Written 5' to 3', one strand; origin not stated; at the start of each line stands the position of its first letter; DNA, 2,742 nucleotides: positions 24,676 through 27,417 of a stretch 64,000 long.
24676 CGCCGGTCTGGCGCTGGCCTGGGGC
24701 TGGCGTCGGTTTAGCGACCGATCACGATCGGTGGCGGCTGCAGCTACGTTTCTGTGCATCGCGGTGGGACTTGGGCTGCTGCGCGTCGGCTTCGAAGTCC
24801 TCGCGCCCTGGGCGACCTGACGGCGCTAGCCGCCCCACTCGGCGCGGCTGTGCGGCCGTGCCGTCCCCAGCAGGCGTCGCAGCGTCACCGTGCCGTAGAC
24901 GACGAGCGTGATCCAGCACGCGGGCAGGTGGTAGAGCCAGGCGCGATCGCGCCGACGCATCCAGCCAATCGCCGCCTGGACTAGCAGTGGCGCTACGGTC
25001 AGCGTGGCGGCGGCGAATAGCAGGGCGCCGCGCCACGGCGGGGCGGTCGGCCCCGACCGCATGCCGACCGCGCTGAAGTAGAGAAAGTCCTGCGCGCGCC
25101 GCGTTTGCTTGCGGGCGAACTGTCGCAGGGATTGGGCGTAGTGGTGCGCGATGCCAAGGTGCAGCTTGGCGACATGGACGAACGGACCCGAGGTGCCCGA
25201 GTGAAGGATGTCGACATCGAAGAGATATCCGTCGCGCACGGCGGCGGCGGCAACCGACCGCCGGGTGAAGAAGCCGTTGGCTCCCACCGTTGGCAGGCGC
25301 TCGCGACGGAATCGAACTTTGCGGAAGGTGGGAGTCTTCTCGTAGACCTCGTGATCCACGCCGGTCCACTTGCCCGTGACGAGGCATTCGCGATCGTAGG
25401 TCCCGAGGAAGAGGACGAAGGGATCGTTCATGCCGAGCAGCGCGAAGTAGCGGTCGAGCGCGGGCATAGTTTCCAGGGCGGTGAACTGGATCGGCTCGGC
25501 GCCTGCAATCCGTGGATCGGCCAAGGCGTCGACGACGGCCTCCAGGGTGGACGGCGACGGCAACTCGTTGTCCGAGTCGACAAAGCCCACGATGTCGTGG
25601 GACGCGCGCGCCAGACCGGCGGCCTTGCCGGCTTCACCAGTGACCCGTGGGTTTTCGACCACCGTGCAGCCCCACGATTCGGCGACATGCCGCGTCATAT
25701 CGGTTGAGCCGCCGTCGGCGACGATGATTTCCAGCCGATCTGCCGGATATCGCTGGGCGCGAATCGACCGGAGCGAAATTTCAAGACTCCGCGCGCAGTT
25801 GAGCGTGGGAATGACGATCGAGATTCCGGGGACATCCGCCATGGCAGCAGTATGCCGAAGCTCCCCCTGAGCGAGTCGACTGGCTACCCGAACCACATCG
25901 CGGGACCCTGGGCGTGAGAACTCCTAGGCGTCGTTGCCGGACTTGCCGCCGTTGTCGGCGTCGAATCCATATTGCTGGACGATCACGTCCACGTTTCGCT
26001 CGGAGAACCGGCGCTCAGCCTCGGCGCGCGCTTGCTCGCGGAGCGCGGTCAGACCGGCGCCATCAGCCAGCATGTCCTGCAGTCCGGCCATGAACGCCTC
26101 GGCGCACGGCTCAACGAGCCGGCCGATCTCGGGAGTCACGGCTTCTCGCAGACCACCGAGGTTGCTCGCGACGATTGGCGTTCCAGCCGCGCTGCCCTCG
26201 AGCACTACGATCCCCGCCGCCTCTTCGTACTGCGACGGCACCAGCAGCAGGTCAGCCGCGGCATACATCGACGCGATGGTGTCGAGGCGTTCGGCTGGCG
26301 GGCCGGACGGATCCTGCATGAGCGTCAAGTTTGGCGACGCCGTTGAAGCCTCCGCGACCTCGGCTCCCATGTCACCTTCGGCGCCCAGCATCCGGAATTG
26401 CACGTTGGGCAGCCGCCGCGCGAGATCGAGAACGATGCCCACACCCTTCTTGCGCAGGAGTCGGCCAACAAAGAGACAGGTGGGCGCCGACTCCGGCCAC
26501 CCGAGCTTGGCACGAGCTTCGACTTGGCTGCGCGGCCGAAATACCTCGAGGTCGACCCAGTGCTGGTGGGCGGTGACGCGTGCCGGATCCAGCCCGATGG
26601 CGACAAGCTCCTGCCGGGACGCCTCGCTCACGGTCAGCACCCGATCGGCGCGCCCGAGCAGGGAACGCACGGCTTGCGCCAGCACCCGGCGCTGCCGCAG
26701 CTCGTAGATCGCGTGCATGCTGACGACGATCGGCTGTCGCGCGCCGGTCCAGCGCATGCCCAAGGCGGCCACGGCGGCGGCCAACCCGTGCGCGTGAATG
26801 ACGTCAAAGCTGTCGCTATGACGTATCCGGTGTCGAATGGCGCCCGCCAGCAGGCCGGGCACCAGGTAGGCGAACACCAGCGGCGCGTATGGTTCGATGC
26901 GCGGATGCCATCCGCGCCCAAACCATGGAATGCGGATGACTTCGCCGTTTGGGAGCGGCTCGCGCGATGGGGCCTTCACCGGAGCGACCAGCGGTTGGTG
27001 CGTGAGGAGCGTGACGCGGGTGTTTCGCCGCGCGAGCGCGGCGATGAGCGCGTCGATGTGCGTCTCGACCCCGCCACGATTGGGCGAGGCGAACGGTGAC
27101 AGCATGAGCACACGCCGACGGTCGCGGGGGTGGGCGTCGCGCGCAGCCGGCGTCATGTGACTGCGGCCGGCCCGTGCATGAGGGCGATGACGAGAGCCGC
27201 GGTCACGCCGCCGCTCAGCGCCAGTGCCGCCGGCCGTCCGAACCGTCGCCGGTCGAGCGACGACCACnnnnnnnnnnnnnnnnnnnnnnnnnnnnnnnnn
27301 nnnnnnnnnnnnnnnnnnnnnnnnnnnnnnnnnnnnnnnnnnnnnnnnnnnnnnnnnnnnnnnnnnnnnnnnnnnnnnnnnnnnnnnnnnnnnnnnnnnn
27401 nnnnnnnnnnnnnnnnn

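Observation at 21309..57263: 36-kb cell-envelope glycan assembly island built around six paralogous GT-C-like polytopic membrane proteins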

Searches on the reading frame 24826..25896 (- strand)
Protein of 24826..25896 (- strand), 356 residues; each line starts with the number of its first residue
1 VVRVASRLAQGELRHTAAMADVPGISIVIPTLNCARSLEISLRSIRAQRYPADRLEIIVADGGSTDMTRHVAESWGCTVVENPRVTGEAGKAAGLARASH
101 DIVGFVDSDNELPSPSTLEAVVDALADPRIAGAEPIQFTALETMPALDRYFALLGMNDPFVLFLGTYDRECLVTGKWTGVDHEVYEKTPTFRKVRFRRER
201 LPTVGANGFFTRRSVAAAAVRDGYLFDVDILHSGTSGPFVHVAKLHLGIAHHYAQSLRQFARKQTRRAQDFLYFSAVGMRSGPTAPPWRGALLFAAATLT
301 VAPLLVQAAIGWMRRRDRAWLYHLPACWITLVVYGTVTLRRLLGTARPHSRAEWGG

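Call 5: search_protein_families(library=pfam, proteins=[window:24826-25896:-], max_evalue=0.01)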
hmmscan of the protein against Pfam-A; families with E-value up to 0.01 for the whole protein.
window:24826-25896:- (356 aa): 2 families
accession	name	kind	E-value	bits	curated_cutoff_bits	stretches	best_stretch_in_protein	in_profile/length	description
PF00535.33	Glycos_transf_2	-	2.7e-20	73.4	23.3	1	26-129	1-107/168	Glycosyl transferase family 2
PF13641.12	Glyco_tranf_2_3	-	7.5e-09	36.4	27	1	23-138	1-124/230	Glycosyltransferase like family 2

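Call 62: search_protein_families(library=ncbifam, proteins=[window:24826-25896:-], max_evalue=0.00001)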
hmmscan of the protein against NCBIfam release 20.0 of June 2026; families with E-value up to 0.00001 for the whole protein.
window:24826-25896:- (356 aa): 9 families
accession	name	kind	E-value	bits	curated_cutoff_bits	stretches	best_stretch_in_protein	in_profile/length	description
TIGR03965.1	mycofact_glyco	equivalog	1.3e-17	63.9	280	1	3-150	52-204/467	mycofactocin biosynthesis glycosyltransferase MftF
TIGR04283.1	glyco_like_mftF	equivalog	4.9e-15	55.7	182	1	25-140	1-113/221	TIGR04283 family arsenosugar biosynthesis glycosyltransferase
NF010496.0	PRK13915.1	equivalog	5.1e-12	45.5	262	1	23-128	31-146/307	glucosyl-3-phosphoglycerate synthase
NF041875.1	EPS_EpsD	equivalog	3.3e-10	39.9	370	1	25-118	1-97/325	exopolysaccharide biosynthesis glycosyltransferase EpsD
NF007482.0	PRK10073.1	equivalog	4.9e-09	35.6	423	1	19-112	2-98/334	glycosyltransferase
TIGR03469.1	HpnB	hypoth_equivalog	7.7e-08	31.8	379.25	1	3-81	24-101/386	hopene-associated glycosyltransferase HpnB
TIGR03937.1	PgaC_IcaA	equivalog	2.4e-07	30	422.3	1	14-124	36-149/407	poly-beta-1,6-N-acetyl-D-glucosamine synthase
TIGR03111.1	glyc2_xrt_Gpos1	hypoth_equivalog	5.7e-07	28.7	363.95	1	13-131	39-163/439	TIGR03111 family XrtG-associated glycosyltransferase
TIGR04182.1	glyco_TIGR04182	equivalog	3.7e-06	26.6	325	1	25-126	2-98/293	S-layer glycoprotein N-glycosyltransferase AglJ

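Call 98: search_solved_structures(query=window:24826-25896:-, max_evalue=0.01)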
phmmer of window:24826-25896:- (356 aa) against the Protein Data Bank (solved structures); distinct sequences matched with E-value up to 0.01: 19.
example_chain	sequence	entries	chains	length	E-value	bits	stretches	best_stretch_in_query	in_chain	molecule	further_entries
6yv7_B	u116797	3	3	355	1.4e-10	44.2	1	23-133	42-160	Glycosyl transferase, family 2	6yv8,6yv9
6yv7_A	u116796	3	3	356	1.4e-10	44.2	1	23-133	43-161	Glycosyl transferase, family 2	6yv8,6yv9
2z87_A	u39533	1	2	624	5.2e-09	39.1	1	22-132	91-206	Chondroitin synthase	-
2z86_A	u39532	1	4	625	5.2e-09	39.1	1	22-132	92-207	Chondroitin synthase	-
9jma_A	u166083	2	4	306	1.7e-06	30.8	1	25-122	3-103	GalNAc(5)-diNAcBac-PP-undecaprenol beta-1,3-glucosyltransferase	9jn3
6p61_A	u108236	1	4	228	6.5e-06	28.9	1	15-112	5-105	Glycosyltransferase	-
5tze_C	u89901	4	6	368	9.2e-05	25.1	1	26-116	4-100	Glycosyl transferase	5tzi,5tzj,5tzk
5tz8_A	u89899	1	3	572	0.00019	24.1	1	26-116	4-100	Glycosyl transferase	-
9omj_A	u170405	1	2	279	0.00042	22.9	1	24-122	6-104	Glycosyltransferase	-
9omh_A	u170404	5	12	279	0.00049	22.7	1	25-122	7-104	Glycosyltransferase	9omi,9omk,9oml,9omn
9omm_A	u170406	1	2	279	0.00049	22.7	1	25-122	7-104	Glycosyltransferase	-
3e25_A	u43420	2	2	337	0.00063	22.4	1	24-119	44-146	Putative uncharacterized protein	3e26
4y6n_A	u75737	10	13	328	0.00063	22.3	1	24-119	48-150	Glucosyl-3-phosphoglycerate synthase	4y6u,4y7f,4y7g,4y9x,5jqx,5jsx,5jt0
4ddz_A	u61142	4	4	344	0.00069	22.2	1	24-119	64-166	GLUCOSYL-3-PHOSPHOGLYCERATE SYNTHASE (GpgS) | Glucosyl-3-phosphoglycerate synthase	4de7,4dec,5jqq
5hea_A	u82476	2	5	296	0.003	20.1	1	25-125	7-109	Putative glycosyltransferase (GalT1)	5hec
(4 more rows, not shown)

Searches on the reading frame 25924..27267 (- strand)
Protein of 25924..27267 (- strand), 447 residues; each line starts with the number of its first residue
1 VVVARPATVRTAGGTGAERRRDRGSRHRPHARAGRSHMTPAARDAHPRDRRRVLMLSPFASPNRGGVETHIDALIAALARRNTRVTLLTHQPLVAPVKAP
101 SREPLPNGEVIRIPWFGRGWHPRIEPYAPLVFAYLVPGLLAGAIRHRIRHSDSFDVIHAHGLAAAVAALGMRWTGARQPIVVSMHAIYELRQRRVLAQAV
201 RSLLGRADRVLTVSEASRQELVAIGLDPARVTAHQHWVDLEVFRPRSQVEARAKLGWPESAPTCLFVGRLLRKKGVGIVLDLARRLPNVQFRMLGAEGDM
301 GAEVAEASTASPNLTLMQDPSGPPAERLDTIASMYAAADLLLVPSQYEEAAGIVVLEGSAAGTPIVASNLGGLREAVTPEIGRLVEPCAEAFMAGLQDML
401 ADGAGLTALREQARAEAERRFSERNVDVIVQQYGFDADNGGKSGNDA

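Call 5: search_protein_families(library=pfam, proteins=[window:25924-27267:-], max_evalue=0.01)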
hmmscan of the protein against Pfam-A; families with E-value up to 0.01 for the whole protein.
window:25924-27267:- (447 aa): 5 families
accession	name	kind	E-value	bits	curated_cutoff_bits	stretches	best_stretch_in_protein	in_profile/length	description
PF00534.26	Glycos_transf_1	-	2e-23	83.2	26.4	1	250-414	4-170/172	Glycosyl transferases group 1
PF13439.12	Glyco_transf_4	-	7.1e-22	78.7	28.5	1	65-241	2-169/170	Glycosyltransferase Family 4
PF13692.12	Glyco_trans_1_4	-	6.2e-18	65.9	27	1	262-402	2-142/142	Glycosyl transferases group 1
PF13579.12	Glyco_trans_4_4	-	1.1e-16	62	29.7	1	65-232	1-153/158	Glycosyl transferase 4-like domain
PF20706.3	GT4-conflict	-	1.3e-08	34.6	26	1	199-381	139-324/385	Family 4 Glycosyltransferase in conflict systems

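Call 62: search_protein_families(library=ncbifam, proteins=[window:25924-27267:-], max_evalue=0.00001)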
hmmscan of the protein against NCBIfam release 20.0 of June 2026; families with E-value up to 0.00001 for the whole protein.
window:25924-27267:- (447 aa): 21 families
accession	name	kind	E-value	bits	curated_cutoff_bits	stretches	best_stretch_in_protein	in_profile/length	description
NF053787.1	GlcN_PG_synth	equivalog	1.1e-28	100.2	480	1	59-433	9-356/361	N-acetylglucosaminyl phosphatidylglycerol synthase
TIGR03449.1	mycothiol_MshA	equivalog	1.3e-26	93.5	462.5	1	64-433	20-400/406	D-inositol-3-phosphate glycosyltransferase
TIGR02149.1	glgA_Coryne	subfamily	6.6e-23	81.5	302.4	1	152-417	82-370/391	glycogen synthase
TIGR03999.1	thiol_BshA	equivalog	1e-17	64.2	273.7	1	148-433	79-366/375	N-acetyl-alpha-D-glucosaminyl L-malate synthase BshA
NF007640.0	PRK10307.1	subfamily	9.1e-17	61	276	1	191-426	156-396/411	WcaI family glycosyltransferase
TIGR04047.1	MSMEG_0565_glyc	hypoth_equivalog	1.4e-13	50.7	259.85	1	149-415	81-353/373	MSMEG_0565 family glycosyltransferase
NF047684.1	TeichurnBiosyTuaC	equivalog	2.8e-13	49.6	550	1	153-433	108-386/391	teichuronic acid biosynthesis protein TuaC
TIGR02095.1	glgA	subfamily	1.4e-12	47.1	328.45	1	250-379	283-409/477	glycogen/starch synthase, ADP-glucose type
NF049987.1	DaglGlyslTfaseDgs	equivalog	3.7e-12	45.8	500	1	149-371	39-264/332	processive diacylglycerol alpha-glucosyltransferase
TIGR03088.1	stp2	hypoth_equivalog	1.1e-11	44.5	409.05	1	156-426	84-362/374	TIGR03088 family PEP-CTERM/XrtA system glycosyltransferase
TIGR04063.1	stp3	hypoth_equivalog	1.9e-11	43.5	442.05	1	196-420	146-378/397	TIGR04063 family PEP-CTERM/XrtA system glycosyltransferase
NF053513.1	Gtran_IagA_BgsA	equivalog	6.2e-11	41.9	460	1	199-420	98-315/333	LTA glycolipid anchor biosynthesis glycosyltransferase, IagA/BgsA family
NF041010.1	glycosy_Agl16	equivalog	8.3e-11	41.3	575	1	148-390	68-307/352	glycosylation protein Agl16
NF012028.0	PRK15484.1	subfamily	2.2e-10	40.2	618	1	237-417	169-358/380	lipopolysaccharide N-acetylglucosaminyltransferase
NF041876.1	EPS_EpsE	equivalog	2.3e-10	40.3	400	1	228-424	185-383/389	exopolysaccharide biosynthesis GT4 family glycosyltransferase EpsE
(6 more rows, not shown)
